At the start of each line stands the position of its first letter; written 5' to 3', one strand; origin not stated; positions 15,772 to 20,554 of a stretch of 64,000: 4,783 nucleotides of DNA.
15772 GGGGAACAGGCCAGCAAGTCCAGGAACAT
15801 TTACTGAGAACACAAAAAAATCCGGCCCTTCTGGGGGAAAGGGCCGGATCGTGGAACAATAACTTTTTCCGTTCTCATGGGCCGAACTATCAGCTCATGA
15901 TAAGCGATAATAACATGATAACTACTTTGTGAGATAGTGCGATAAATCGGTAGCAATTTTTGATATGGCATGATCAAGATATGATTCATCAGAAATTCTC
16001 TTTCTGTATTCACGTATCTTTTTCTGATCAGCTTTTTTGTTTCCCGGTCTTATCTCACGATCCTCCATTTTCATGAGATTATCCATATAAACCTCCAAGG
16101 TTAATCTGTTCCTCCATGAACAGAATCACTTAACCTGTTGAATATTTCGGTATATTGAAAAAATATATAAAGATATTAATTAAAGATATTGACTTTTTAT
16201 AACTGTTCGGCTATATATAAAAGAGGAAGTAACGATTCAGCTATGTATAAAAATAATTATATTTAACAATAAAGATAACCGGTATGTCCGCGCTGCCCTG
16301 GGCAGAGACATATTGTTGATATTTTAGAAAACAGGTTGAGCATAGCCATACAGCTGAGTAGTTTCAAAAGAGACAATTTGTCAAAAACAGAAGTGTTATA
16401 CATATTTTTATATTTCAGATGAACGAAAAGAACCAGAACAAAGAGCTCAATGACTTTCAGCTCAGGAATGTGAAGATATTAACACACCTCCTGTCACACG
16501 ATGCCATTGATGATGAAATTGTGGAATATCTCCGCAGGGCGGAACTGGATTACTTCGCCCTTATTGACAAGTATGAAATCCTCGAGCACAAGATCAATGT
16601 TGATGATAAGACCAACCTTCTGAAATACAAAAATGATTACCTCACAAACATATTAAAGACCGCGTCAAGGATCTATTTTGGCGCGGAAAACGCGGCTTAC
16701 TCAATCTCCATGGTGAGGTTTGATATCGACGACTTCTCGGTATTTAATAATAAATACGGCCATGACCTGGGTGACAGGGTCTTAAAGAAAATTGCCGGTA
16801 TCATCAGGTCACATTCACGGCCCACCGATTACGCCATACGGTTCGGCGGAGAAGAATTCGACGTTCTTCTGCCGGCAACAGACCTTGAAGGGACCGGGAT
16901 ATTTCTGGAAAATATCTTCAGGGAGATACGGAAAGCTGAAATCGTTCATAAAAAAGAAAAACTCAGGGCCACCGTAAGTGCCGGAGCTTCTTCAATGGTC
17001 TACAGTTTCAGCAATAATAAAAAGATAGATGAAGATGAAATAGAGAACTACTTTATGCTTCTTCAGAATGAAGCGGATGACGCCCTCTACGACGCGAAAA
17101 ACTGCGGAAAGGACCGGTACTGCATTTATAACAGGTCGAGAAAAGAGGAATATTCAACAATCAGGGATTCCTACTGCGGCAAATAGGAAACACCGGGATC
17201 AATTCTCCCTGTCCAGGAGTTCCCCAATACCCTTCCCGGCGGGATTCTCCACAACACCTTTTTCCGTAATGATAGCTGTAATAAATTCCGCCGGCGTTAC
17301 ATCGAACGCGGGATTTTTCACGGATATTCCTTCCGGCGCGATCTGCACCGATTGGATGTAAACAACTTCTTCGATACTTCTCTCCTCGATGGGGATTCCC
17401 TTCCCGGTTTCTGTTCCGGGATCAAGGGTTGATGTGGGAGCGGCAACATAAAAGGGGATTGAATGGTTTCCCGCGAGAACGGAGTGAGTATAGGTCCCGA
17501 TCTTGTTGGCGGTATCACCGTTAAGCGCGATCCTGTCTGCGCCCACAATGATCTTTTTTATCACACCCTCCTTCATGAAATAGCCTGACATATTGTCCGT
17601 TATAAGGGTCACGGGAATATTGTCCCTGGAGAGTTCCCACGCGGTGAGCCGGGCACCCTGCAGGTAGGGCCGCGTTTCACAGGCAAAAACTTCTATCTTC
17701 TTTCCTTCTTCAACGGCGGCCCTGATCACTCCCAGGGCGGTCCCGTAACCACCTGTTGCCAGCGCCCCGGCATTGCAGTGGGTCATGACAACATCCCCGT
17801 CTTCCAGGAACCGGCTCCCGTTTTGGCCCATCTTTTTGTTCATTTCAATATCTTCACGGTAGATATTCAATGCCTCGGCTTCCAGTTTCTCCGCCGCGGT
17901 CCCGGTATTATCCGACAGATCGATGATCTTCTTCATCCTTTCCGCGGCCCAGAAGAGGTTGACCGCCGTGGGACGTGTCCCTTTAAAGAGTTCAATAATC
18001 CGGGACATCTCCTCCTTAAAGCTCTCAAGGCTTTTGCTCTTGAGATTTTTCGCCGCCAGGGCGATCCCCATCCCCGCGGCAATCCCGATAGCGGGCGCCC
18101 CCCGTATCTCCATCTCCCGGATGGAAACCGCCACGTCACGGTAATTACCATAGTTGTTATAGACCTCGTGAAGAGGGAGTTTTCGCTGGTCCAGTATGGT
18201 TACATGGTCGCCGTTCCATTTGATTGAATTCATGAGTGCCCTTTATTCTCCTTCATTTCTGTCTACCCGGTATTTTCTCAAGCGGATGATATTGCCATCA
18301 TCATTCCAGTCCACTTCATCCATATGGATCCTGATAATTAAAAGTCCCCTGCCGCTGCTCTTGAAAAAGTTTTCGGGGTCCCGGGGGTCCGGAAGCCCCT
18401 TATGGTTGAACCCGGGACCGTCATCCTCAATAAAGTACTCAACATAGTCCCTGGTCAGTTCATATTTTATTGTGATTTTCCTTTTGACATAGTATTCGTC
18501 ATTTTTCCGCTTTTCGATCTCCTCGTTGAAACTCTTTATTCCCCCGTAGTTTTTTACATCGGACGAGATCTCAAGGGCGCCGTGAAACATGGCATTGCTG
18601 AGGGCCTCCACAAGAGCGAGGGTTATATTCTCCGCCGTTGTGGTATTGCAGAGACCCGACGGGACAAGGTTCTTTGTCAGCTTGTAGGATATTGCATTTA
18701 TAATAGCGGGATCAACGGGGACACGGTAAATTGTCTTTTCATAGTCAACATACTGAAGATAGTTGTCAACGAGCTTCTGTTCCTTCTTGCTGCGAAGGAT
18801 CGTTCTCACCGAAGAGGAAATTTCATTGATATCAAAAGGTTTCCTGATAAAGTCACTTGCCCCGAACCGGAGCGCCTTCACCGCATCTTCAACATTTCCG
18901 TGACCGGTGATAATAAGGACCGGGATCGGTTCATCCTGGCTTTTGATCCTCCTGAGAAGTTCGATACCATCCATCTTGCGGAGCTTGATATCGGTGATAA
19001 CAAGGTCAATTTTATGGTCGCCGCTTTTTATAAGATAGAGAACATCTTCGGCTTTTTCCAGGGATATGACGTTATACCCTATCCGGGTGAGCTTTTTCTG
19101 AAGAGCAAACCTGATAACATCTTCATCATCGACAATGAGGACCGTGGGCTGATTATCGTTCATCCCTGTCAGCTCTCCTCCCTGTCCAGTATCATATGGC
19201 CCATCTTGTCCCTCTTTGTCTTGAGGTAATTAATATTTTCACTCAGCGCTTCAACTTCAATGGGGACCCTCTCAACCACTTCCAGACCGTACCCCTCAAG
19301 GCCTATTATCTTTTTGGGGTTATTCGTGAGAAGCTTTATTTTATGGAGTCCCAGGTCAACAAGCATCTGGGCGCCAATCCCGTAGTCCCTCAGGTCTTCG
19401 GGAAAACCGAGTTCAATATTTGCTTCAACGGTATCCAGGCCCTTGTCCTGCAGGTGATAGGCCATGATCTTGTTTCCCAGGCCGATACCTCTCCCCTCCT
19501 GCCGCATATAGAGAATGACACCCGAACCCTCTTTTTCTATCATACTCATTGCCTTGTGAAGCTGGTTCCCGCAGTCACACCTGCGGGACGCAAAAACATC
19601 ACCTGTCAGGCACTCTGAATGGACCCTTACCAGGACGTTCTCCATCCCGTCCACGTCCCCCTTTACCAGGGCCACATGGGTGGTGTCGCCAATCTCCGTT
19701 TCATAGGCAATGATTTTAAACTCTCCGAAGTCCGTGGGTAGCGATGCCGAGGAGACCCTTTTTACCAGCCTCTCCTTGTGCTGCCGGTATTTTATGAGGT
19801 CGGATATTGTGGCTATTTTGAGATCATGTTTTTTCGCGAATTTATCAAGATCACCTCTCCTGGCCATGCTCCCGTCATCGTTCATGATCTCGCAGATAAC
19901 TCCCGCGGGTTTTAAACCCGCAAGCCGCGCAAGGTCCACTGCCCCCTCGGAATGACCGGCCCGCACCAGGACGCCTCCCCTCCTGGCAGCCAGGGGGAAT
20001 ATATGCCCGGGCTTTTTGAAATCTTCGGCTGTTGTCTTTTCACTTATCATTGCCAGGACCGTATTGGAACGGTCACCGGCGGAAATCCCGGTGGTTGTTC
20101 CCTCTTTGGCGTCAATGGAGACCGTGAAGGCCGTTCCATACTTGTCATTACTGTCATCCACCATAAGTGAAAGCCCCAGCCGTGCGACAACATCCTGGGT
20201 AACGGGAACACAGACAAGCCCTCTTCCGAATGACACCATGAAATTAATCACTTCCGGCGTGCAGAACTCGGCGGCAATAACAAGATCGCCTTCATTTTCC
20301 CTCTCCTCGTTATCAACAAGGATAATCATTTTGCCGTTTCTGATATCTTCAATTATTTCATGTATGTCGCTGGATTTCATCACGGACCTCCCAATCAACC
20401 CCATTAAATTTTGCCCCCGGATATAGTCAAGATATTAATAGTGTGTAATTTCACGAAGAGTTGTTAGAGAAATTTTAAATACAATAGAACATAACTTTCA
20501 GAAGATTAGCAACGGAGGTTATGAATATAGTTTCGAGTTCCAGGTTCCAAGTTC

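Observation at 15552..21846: Two copies of a composite palindromic repeat bracket a 5.9 kb block of unrelated genes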

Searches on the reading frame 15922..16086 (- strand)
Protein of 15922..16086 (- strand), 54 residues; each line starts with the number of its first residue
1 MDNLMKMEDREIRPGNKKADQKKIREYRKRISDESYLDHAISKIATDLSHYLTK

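Call 31: find_encoding_contigs(protein=window:15922-16086:-, flank=10000, max_places=10)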
Protein window:15922-16086:- (54 aa): 2 contigs read that carry it; 1 place shown.
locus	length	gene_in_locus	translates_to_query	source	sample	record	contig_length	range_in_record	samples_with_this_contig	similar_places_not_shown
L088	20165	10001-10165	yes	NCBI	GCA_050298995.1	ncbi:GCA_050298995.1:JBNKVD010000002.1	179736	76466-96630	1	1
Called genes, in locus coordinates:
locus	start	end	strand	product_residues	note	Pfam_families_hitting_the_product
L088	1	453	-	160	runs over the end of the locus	PF08843:AbiEii (weak)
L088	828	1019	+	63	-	-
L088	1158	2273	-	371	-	-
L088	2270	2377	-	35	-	-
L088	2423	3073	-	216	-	PF00083:Sugar_tr, PF12832:MFS_1_like (weak), PF07690:MFS_1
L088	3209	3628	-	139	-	PF07690:MFS_1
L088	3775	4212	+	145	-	-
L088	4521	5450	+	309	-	PF01207:Dus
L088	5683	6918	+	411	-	PF00926:DHBP_synthase, PF00925:GTP_cyclohydro2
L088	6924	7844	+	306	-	PF00072:Response_reg, PF13581:HATPase_c_2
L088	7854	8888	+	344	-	PF01008:IF-2B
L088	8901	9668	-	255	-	PF00990:GGDEF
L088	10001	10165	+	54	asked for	-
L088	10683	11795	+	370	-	PF01594:AI-2E_transport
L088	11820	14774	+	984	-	PF04879:Molybdop_Fe4S4, PF00384:Molybdopterin, PF01568:Molydop_binding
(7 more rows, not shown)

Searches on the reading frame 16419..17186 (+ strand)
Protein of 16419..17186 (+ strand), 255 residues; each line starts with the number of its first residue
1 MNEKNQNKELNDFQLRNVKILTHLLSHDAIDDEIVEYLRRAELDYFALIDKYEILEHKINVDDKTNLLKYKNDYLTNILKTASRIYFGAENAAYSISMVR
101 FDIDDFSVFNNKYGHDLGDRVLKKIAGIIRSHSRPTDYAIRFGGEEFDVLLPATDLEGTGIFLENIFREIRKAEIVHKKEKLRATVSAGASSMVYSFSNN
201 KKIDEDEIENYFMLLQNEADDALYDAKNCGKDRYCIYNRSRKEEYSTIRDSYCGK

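Call 13: search_protein_families(library=pfam, proteins=[window:16419-17186:+])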
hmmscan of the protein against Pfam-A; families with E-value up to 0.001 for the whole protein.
window:16419-17186:+ (255 aa): 1 family
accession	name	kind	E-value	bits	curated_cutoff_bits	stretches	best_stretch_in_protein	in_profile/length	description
PF00990.26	GGDEF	-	3.1e-25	89.2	23.8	1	90-232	27-160/161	Diguanylate cyclase, GGDEF domain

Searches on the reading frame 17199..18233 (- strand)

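Call 13: search_protein_families(library=pfam, proteins=[window:17199-18233:-])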
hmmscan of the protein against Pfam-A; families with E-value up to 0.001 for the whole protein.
window:17199-18233:- (344 aa): 1 family
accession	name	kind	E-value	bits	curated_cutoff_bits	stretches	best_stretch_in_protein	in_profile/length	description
PF01008.23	IF-2B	-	1.8e-93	313.2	22.4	1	42-329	1-279/280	Initiation factor 2 subunit family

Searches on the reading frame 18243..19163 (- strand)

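Call 13: search_protein_families(library=pfam, proteins=[window:18243-19163:-])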
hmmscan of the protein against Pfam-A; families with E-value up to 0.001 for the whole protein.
window:18243-19163:- (306 aa): 2 families
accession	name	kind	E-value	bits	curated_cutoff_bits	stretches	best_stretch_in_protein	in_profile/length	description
PF00072.30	Response_reg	-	3.4e-29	101.7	30.2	1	8-119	1-110/111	Response regulator receiver domain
PF13581.12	HATPase_c_2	-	5.4e-17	62.4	27.4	1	169-297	21-127/127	Histidine kinase-like ATPase domain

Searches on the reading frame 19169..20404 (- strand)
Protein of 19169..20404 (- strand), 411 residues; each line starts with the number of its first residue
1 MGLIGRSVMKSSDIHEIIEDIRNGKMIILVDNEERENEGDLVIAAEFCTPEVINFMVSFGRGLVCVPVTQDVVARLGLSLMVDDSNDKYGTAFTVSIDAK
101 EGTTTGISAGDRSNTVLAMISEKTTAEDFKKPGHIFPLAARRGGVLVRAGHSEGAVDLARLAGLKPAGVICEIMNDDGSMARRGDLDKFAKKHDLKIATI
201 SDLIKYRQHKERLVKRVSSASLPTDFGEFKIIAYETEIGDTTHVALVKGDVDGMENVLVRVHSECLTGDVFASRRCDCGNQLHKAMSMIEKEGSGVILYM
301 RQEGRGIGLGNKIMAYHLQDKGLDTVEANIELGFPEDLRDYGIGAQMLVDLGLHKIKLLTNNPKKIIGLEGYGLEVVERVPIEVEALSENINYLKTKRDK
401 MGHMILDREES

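Call 13: search_protein_families(library=pfam, proteins=[window:19169-20404:-])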
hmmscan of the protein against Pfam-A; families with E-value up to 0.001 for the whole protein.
window:19169-20404:- (411 aa): 2 families
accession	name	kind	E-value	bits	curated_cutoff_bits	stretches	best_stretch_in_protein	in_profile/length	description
PF00926.24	DHBP_synthase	-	5.7e-85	284.1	26.4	1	16-206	2-191/191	3,4-dihydroxy-2-butanone 4-phosphate synthase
PF00925.25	GTP_cyclohydro2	-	4.1e-77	257.8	23.3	1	216-381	2-165/165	GTP cyclohydrolase II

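Call 16: find_encoding_contigs(protein=window:19169-20404:-, flank=10000, max_places=10)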
Protein window:19169-20404:- (411 aa): 5 contigs read that carry it; 4 places shown.
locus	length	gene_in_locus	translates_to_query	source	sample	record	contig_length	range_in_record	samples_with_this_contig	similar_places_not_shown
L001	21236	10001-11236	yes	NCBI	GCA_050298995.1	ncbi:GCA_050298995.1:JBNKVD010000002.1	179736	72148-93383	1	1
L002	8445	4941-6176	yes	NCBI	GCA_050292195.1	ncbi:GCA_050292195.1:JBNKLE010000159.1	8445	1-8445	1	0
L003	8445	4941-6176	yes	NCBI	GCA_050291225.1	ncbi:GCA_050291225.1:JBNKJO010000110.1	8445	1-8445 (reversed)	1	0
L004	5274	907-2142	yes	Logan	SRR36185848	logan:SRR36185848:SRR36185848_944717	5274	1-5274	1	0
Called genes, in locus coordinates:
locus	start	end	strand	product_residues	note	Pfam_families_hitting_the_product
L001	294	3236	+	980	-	PF01433:Peptidase_M1, PF04187:Cofac_haem_bdg, PF00595:PDZ, PF13180:PDZ_2, PF17820:PDZ_6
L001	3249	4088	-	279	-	PF02540:NAD_synthase (weak), PF01171:ATP_bind_3 (faint), PF06508:QueC (faint), PF24167:DUF7411 (faint)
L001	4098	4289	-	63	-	-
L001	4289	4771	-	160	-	PF08843:AbiEii (weak)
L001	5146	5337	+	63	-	-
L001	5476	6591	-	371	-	-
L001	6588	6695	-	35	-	-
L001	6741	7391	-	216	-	PF00083:Sugar_tr, PF12832:MFS_1_like (weak), PF07690:MFS_1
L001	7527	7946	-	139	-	PF07690:MFS_1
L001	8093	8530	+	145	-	-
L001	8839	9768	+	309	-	PF01207:Dus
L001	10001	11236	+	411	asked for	PF00926:DHBP_synthase, PF00925:GTP_cyclohydro2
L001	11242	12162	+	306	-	PF00072:Response_reg, PF13581:HATPase_c_2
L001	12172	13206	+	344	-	PF01008:IF-2B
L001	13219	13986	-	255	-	PF00990:GGDEF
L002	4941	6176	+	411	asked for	PF00926:DHBP_synthase, PF00925:GTP_cyclohydro2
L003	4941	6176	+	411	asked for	PF00926:DHBP_synthase, PF00925:GTP_cyclohydro2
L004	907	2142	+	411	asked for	PF00926:DHBP_synthase, PF00925:GTP_cyclohydro2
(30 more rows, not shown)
